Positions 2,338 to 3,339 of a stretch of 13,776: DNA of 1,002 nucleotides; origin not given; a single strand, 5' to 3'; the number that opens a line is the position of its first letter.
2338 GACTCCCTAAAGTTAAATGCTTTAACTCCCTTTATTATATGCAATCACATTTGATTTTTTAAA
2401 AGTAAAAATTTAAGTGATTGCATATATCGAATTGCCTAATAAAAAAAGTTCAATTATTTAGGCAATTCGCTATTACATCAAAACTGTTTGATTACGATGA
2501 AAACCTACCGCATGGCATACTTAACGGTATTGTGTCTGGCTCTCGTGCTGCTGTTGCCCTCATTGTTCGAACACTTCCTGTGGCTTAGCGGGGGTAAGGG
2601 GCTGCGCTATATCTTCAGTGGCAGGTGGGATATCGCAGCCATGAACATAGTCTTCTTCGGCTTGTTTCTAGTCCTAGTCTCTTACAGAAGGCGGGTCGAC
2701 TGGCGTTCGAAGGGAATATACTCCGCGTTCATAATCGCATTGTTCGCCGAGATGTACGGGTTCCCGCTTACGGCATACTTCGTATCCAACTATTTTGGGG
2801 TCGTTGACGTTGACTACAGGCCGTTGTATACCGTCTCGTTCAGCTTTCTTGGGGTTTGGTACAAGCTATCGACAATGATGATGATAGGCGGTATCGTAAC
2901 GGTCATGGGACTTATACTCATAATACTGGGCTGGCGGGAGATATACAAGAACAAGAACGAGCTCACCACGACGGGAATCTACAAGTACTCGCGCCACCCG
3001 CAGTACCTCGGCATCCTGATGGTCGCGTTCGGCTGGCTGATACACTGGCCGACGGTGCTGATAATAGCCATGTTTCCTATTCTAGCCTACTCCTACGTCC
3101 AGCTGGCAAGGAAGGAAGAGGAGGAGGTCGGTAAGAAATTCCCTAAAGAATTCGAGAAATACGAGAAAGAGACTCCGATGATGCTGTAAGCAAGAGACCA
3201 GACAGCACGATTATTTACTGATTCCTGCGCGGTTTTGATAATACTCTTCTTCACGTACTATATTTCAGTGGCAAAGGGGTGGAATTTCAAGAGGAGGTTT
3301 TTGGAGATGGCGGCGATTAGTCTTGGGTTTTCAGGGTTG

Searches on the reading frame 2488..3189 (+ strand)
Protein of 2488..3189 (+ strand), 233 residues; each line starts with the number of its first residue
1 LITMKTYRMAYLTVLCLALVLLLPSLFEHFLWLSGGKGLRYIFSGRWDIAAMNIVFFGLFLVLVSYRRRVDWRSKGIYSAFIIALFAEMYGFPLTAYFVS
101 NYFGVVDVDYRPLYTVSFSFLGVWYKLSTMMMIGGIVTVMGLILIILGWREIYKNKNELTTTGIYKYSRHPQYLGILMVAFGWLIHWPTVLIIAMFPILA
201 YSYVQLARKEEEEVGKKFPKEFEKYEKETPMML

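Call 3: search_protein_families(library=pfam, proteins=[window:2488-3189:+], max_evalue=0.01)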
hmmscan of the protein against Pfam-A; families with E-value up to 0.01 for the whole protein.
window:2488-3189:+ (233 aa): 4 families
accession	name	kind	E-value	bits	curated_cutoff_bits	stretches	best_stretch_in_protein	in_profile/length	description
PF04191.18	PEMT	-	3.5e-09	37.5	25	1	117-218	8-102/105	Phospholipid methyltransferase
PF04140.19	ICMT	-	8.3e-07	29.8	24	1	154-212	30-91/95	Isoprenylcysteine carboxyl methyltransferase (ICMT) family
PF06966.17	DUF1295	-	1.4e-06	28.5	20.4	1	120-229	116-235/235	Protein of unknown function (DUF1295)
PF01222.22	ERG4_ERG24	-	1.8e-05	24.2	27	1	154-231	346-425/432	Ergosterol biosynthesis ERG4/ERG24 family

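Call 4: search_protein_families(library=ncbifam, proteins=[window:2488-3189:+], max_evalue=1)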
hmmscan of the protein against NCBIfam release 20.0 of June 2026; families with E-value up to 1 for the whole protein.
window:2488-3189:+ (233 aa): 4 families
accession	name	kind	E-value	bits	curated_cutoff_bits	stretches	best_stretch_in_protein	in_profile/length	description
NF045656.1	MeththiolMtaseMddA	equivalog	1.2e-07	31.3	270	1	116-233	123-237/238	methanethiol S-methyltransferase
NF040696.1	isopcys_mtase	equivalog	9.8e-07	28.8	160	1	154-230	107-184/190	protein-S-isoprenylcysteine O-methyltransferase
TIGR04571.1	LmtA_Leptospira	exception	0.00035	20.4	325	1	160-231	89-161/252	lipid A Kdo2 1-phosphate O-methyltransferase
NF008495.0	PRK11408.1-2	equivalog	0.093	12.4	363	1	125-167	45-87/210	hypothetical protein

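Call 8: find_homologous_proteins(query=window:2497-3189:+)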
Query window:2497-3189:+ (230 aa): 6615 proteins with E <= 0.001 among 8000 candidates; the best 120 are listed.
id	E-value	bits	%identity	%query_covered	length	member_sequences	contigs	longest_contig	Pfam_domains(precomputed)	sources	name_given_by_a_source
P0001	3.5e-148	510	100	100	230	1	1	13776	PF04140.20,PF06966.18,PF01222.23,PF04191.19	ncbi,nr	ncbi:MAG: isoprenylcysteine carboxylmethyltransferase family protein [Candidatus Altiarchaeota archa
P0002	5.9e-104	365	70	100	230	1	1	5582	PF04140.20,PF04191.19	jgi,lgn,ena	-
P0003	1.7e-95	337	63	99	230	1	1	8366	PF04140.20,PF04191.19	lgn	-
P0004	8.8e-93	328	61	100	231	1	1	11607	PF04140.20,PF06966.18,PF04191.19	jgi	jgi:protein-S-isoprenylcysteine O-methyltransferase Ste14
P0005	1.4e-92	328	61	100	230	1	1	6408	PF04140.20,PF04191.19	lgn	-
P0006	5.2e-92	326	62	100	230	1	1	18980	PF04140.20,PF06966.18,PF04191.19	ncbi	ncbi:MAG: methyltransferase [Candidatus Altiarchaeota archaeon]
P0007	2.0e-90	321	59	100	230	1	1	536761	PF04140.20,PF06966.18,PF04191.19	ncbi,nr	ncbi:MAG: DUF1295 domain-containing protein [Candidatus Altiarchaeales archaeon]|nr:DUF1295 domain-c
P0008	4.3e-89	316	61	100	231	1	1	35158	PF04140.20,PF06966.18,PF04191.19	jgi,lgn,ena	-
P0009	3.0e-87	310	59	100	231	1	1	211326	PF04140.20,PF06966.18,PF04191.19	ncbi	ncbi:MAG: methyltransferase [Candidatus Altiarchaeota archaeon]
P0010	6.0e-87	309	57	100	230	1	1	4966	PF04140.20,PF06966.18,PF04191.19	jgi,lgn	jgi:protein-S-isoprenylcysteine O-methyltransferase Ste14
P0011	6.4e-87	309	57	100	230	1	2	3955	PF04191.19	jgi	jgi:methanethiol S-methyltransferase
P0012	1.1e-86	308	57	100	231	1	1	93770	PF04140.20,PF06966.18,PF04191.19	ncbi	ncbi:methyltransferase family protein [Candidatus Altiarchaeota archaeon]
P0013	1.3e-86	308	57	100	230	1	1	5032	PF04140.20,PF04191.19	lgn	-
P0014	9.1e-86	305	58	91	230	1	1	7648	PF04140.20,PF04191.19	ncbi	ncbi:methyltransferase family protein [Candidatus Altiarchaeota archaeon]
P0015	1.1e-85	305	58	100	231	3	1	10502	PF04140.20,PF04191.19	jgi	jgi:protein-S-isoprenylcysteine O-methyltransferase Ste14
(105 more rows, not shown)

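Call 12: find_related_loci(query=A1, collection=genome_contigs, flank=10000)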
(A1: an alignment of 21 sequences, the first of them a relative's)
Query A1 (230 aa) in genome_contigs; peptide patterns used: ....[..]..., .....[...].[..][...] (x = any residue, [..] = any of these).
600 stretches matched a pattern (row limit reached: there are more); 591 encode a relative of the query (tblastn E <= 1e-3); the best 80 are kept; 80 distinct loci.
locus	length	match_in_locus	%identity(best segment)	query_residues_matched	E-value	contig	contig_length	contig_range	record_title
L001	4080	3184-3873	57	1-230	4e-81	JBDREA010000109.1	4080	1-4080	MAG: Candidatus Altiarchaeota archaeon isolate MEGAHIT-group-1.290 k141_8450400, whole genome shotgun sequence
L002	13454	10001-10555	44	33-227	4e-52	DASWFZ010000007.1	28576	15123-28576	MAG TPA_asm: bacterium isolate SMAG_U2802 k141_1774791, whole genome shotgun sequence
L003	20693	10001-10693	41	5-230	2e-51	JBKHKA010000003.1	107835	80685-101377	MAG: Candidatus Aenigmatarchaeota archaeon isolate D5M12_30 NODE_30_length_107835_cov_28.546716, whole genome shotgun se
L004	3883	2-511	47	58-228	4e-49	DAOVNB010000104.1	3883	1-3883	MAG TPA_asm: archaeon isolate CSMAG_1486 CSMAG_1486_k141_3433282_length_3883_cov_23.0000, whole genome shotgun sequence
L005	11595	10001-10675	39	9-230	2e-48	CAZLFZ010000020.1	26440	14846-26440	MAG TPA_asm: uncultured archaeon isolate binchicken_co262_246 genome assembly, contig: NODE_1735_length_26440_cov_13.701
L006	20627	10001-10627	39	22-230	9e-48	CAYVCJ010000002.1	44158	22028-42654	MAG TPA_asm: uncultured Dehalococcoidales bacterium isolate binchicken_co262_64 genome assembly, contig: NODE_667_length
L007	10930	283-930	42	19-227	1e-46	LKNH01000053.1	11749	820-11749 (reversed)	MAG: Halobacteriaceae archaeon Tc-Br11_E2g27 LTtc-BRINE-C2625, whole genome shotgun sequence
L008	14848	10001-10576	40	42-227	4e-44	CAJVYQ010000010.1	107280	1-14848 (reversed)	MAG TPA_asm: uncultured Deferribacteres bacterium isolate DRR093004_bin.37_MetaBAT_v2.12.1_MAG genome assembly, contig:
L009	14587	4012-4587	40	42-227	1e-43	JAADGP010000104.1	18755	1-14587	MAG: FCB group bacterium isolate M_MetaBat.123 contig-127_4296, whole genome shotgun sequence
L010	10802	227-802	40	42-227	8e-44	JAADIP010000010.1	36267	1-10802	MAG: Calditrichota bacterium isolate M_MetaBat.59 contig-127_1161, whole genome shotgun sequence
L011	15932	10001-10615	38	25-230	3e-43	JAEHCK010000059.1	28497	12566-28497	MAG: Thermoplasmata archaeon isolate SG225.bin14 k141_2807819_length_28497_cov_15.9878, whole genome shotgun sequence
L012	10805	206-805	42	35-228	1e-42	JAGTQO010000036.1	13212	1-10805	MAG: Candidatus Bathyarchaeota archaeon isolate QZM_A2_bin_35 QZM_A2_bin_35_scaffold_2707_curated, whole genome shotgun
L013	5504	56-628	40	42-227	1e-42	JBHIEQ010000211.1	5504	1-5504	MAG: Gemmatimonadales bacterium isolate b2.sp2_bin.61 NODE_6338_length_5504_cov_3.629106, whole genome shotgun sequence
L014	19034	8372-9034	38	6-230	3e-42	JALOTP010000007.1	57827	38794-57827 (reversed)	MAG: Thermoplasmatota archaeon isolate Prado236 scaffold_255, whole genome shotgun sequence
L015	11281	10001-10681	39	8-230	3e-42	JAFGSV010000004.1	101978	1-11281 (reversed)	MAG: Candidatus Aenigmatarchaeota archaeon isolate Zod_Metabat.932 k87_2974686, whole genome shotgun sequence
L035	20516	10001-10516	42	65-230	2e-38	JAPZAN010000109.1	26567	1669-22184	MAG: Candidatus Methanoperedens sp. isolate SRVP18_hole-7m-from-trench_1_80cm_43_82 SRVP18_hole-7m-from-trench_1_80cm_sc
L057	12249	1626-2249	37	32-230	9e-37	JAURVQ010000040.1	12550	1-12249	MAG: Gammaproteobacteria bacterium isolate E1_concoct.bin.78 E1_k141_8090, whole genome shotgun sequence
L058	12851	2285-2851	37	42-227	2e-36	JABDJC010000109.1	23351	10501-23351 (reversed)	MAG: Acidimicrobiia bacterium isolate SS_bin_13 k127_3767574, whole genome shotgun sequence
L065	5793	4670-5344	34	13-230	3e-36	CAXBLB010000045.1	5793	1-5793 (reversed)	MAG TPA_asm: uncultured Halieaceae bacterium isolate ERR2762116_binner12_Refined_124 genome assembly, contig: ERZ3422114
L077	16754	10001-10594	38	42-230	2e-35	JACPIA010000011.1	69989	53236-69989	MAG: Candidatus Vogelbacteria bacterium isolate NC_groundwater_428_Ag_B-0.1um_43_89 GD18-4_B1_scaffold_1953974, whole ge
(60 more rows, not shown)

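Call 13: find_encoding_contigs(protein=P0007, flank=8000, max_places=2)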
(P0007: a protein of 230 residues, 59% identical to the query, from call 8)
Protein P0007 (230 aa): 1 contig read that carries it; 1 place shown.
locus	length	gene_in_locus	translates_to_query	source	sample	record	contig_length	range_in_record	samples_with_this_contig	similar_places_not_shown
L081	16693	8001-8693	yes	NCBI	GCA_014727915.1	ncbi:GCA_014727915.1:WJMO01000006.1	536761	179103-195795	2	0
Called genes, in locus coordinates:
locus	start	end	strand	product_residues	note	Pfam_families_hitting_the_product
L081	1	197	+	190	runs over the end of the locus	PF03412:Peptidase_C39, PF13529:Peptidase_C39_2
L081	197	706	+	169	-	-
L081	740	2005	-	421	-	PF00999:Na_H_Exchanger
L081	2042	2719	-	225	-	PF02463:SMC_N (weak), PF00005:ABC_tran, PF13304:AAA_21 (faint)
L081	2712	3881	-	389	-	PF12704:MacB_PCD, PF02687:FtsX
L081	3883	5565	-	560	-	PF07705:CARDB (faint), PF10633:NPCBM_assoc (weak)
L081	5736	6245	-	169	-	-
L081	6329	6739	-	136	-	PF01978:TrmB (weak), PF12802:MarR_2 (weak), PF24034:DUF7343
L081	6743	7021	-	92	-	-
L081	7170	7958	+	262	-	PF01925:TauE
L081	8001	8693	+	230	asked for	PF04140:ICMT (weak), PF04191:PEMT, PF06966:DUF1295 (weak)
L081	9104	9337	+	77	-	PF21748:UPF0150 (weak), PF15919:HicB_lk_antitox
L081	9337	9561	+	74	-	PF07927:HicA_toxin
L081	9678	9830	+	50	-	-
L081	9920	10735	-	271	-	PF00149:Metallophos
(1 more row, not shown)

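Call 14: find_encoding_contigs(protein=P0009, flank=8000, max_places=2)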
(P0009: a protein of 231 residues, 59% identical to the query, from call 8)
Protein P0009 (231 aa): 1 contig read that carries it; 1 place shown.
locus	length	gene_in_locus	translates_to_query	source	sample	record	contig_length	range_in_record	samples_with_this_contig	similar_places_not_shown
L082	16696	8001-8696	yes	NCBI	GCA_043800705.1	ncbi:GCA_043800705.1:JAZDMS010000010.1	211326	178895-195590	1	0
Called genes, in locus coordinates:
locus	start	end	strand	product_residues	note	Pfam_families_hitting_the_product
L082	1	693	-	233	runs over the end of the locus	-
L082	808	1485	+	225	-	-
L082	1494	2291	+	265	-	-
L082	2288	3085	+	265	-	-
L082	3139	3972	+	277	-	PF08308:PEGA (faint)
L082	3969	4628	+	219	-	PF02683:DsbD_TM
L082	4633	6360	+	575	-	PF08439:Peptidase_M3_N, PF01432:Peptidase_M3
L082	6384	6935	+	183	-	PF21827:New_glue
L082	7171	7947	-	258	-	PF13482:RNase_H_2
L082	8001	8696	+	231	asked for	PF04191:PEMT, PF06966:DUF1295 (weak), PF04140:ICMT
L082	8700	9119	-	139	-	PF00571:CBS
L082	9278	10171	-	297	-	-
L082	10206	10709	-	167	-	-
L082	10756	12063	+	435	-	-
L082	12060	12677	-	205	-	-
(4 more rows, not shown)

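Call 15: find_encoding_contigs(protein=P0012, flank=8000, max_places=2)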
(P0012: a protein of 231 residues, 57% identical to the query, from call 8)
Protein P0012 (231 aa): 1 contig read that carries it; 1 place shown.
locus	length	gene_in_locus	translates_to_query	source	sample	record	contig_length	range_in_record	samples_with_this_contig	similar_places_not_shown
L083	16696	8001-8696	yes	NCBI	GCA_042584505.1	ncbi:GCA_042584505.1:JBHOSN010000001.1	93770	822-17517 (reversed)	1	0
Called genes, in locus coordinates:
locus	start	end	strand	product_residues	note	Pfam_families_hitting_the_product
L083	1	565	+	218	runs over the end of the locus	PF00440:TetR_N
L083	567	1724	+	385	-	PF03176:MMPL, PF00873:ACR_tran (weak), PF02355:SecD_SecF_C (weak)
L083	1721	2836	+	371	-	PF03176:MMPL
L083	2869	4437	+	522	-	PF07705:CARDB (faint), PF10633:NPCBM_assoc (faint)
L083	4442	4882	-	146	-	-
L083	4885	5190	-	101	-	PF03551:PadR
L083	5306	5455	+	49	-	-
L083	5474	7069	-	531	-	-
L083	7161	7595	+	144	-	PF01243:PNPOx_N, PF12900:Pyridox_ox_2, PF16242:Pyrid_ox_like (weak)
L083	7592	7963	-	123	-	-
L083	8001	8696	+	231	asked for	PF06966:DUF1295 (weak), PF04140:ICMT, PF04191:PEMT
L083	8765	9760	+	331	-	-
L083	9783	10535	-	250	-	PF02475:TRM5-TYW2_MTfase (weak), PF05050:Methyltransf_21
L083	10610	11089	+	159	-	-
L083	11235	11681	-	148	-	-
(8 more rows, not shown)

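Call 17: search_solved_structures(query=window:2497-3189:+, max_evalue=1, show_alignments=2)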
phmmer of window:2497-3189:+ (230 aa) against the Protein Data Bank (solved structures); distinct sequences matched with E-value up to 1: 10.
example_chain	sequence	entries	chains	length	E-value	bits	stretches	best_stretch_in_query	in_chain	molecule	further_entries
4a2n_B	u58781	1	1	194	0.092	15.7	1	83-226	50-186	ISOPRENYLCYSTEINE CARBOXYL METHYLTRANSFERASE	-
9o4h_A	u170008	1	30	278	0.38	13.7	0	83-158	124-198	RsbR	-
9o3z_A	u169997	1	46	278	0.41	13.6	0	83-157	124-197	RsbR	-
9o4r_A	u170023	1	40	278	0.41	13.6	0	83-157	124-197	RsbR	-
7b0u_A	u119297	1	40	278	0.41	13.6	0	83-157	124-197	RsbR protein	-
5uki_A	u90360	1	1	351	0.89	12.5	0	181-222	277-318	RNA lariat debranching enzyme, putative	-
5k71_A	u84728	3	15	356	0.91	12.4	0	181-222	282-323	RNA lariat debranching enzyme, putative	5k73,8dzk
4peh_A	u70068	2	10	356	0.91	12.4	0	181-222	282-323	RNA lariat debranching enzyme, putative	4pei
5k77_A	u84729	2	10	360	0.93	12.4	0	181-222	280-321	RNA lariat debranching enzyme, putative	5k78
4pef_A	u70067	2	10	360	0.93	12.4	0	181-222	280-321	RNA lariat debranching enzyme, putative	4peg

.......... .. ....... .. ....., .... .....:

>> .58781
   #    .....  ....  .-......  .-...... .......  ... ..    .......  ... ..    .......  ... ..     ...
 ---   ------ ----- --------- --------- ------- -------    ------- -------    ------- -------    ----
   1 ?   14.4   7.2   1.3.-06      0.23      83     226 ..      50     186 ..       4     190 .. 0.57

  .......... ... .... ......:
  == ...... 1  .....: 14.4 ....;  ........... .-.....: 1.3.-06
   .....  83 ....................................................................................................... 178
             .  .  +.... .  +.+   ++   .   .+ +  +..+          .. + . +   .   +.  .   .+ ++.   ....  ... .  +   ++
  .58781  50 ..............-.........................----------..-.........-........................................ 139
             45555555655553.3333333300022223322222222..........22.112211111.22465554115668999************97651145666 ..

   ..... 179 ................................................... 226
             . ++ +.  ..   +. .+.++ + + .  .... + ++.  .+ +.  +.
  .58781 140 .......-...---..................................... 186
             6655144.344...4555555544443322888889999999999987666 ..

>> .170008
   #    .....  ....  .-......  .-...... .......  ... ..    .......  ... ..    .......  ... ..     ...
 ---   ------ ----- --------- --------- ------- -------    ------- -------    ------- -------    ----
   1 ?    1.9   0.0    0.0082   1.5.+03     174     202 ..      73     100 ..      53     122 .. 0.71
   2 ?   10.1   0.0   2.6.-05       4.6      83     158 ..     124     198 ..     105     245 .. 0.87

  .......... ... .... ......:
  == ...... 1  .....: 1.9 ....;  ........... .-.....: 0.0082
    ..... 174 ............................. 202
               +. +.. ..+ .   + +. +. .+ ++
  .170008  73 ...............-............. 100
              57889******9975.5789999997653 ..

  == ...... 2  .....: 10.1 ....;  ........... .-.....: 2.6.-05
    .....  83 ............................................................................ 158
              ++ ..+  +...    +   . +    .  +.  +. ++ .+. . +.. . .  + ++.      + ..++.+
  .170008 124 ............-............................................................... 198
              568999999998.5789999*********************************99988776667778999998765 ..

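Call 20: find_encoding_contigs(protein=P0002, flank=10000, max_places=2)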
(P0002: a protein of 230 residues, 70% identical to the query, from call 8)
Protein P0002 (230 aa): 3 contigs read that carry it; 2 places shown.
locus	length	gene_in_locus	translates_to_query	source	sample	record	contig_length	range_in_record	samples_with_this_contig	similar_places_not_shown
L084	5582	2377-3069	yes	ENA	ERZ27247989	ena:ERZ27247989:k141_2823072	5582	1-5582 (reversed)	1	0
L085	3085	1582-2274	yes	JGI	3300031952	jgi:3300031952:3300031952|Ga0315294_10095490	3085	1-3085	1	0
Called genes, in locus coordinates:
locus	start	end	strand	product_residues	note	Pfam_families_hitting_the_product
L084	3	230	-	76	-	?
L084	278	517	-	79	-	-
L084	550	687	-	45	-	-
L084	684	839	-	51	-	-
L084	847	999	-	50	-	-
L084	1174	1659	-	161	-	PF20603:Bact_hydrolase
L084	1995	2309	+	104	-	-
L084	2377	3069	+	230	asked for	PF04191:PEMT (weak), PF04140:ICMT (weak)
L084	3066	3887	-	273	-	PF00050:Kazal_1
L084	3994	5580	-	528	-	?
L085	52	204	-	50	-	-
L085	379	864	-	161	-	PF20603:Bact_hydrolase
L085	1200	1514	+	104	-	-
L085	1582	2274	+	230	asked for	PF04191:PEMT (weak), PF04140:ICMT (weak)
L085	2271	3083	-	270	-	?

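Call 21: find_encoding_contigs(protein=P0006, flank=10000, max_places=2)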
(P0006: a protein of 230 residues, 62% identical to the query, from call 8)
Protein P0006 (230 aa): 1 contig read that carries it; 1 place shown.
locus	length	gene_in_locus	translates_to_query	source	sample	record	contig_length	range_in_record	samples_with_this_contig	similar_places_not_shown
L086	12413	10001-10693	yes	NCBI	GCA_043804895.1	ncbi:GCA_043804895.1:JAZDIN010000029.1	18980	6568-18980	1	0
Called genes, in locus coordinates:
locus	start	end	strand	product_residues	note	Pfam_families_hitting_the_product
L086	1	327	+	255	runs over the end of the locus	PF00702:Hydrolase, PF12710:HAD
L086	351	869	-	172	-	-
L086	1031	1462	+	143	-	PF01638:HxlR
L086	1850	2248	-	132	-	-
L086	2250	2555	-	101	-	-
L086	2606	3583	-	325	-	PF05175:MTS (weak), PF01209:Ubie_methyltran (weak), PF06325:PrmA, PF08241:Methyltransf_11, PF13649:Methyltransf_25, PF13847:Methyltransf_31, PF22528:PRMT_C, PF17286:PRMT5_C, +3 more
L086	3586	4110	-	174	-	PF00156:Pribosyltran, PF14681:UPRTase (weak)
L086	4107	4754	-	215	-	PF13840:ACT_7 (weak)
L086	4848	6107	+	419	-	PF00764:Arginosuc_synth, PF20979:Arginosuc_syn_C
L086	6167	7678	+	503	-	PF00206:Lyase_1, PF14698:ASL_C2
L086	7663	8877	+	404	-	PF00764:Arginosuc_synth, PF20979:Arginosuc_syn_C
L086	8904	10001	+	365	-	PF13649:Methyltransf_25 (faint), PF08241:Methyltransf_11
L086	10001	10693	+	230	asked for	PF06966:DUF1295 (weak), PF04140:ICMT (weak), PF04191:PEMT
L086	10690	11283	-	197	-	-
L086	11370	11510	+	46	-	-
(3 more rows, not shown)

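Call 22: find_encoding_contigs(protein=P0004, flank=10000, max_places=2)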
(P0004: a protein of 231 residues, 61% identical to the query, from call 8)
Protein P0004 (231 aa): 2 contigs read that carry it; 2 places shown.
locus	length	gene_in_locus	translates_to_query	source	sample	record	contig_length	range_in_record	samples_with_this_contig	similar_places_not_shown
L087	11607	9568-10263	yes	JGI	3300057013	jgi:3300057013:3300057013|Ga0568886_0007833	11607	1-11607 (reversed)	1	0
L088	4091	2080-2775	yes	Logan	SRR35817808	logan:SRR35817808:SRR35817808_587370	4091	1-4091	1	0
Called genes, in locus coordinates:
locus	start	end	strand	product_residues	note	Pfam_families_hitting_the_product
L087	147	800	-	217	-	PF00484:Pro_CA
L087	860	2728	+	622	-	PF02934:GatB_N, PF02637:GatB_Yqey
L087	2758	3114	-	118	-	-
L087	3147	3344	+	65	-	-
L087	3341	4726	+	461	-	PF00474:SSF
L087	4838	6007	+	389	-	PF03176:MMPL, PF02355:SecD_SecF_C (weak)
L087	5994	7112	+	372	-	PF03176:MMPL, PF02355:SecD_SecF_C (weak)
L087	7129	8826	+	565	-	PF07705:CARDB (faint), PF10633:NPCBM_assoc (faint)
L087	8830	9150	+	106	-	PF03551:PadR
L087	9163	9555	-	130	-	PF01751:Toprim (weak)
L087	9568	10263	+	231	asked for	PF06966:DUF1295 (weak), PF04191:PEMT, PF04140:ICMT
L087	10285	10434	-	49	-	-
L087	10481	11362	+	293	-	-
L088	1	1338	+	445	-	?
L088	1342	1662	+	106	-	PF03551:PadR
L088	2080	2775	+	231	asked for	PF06966:DUF1295 (weak), PF04191:PEMT, PF04140:ICMT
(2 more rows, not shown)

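Call 39: search_protein_families(library=pfam, proteins=[L084:1995-2309:+], max_evalue=10)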
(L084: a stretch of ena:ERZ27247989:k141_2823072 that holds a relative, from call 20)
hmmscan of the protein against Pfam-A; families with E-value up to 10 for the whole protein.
L084:1995-2309:+ (104 aa): 3 families
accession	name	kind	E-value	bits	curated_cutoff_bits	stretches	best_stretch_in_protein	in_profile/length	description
PF19711.4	DUF6207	-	0.046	13.8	25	1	13-33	46-66/67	Family of unknown function (DUF6207)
PF03850.20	Tfb4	-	0.12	12.4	27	1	25-98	75-148/273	Transcription factor Tfb4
PF21522.3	MreB-like_C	-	0.19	12.8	27.8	1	29-80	58-108/123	Archaeal actin homologue MreB-like, C-terminal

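Call 51: predict_structure(alignment_id=A1)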
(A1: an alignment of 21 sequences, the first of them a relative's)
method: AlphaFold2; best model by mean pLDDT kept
length: 230 residues; sequences in the alignment: 21
mean_pLDDT: 74.5   pTM: 0.70
mean pLDDT of the five models: 74.5, 74.3, 73.7, 69.3, 69.1
residues with pLDDT >= 90: 19; 70-90: 127; 50-70: 72; < 50: 12
segments of 3 or more residues with pLDDT < 50: 63-69, 71-73
pLDDT, mean of each block of 10 residues (from residue 1): 76 82 77 56 60 63 47 55 62 69 65 72 77 87 85 83 90 86 77 81 86 91 89
secondary structure, 60 per line:
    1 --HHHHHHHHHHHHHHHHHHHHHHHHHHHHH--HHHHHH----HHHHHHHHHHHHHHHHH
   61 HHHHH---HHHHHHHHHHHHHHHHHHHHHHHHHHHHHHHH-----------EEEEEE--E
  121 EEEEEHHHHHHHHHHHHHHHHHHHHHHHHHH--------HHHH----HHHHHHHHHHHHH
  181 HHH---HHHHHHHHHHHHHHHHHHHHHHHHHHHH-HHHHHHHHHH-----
elements in order: H3-31 H34-39 H44-65 H69-100 E112-117 E120-125 H126-151 H160-163 H168-183 H187-214 H216-225
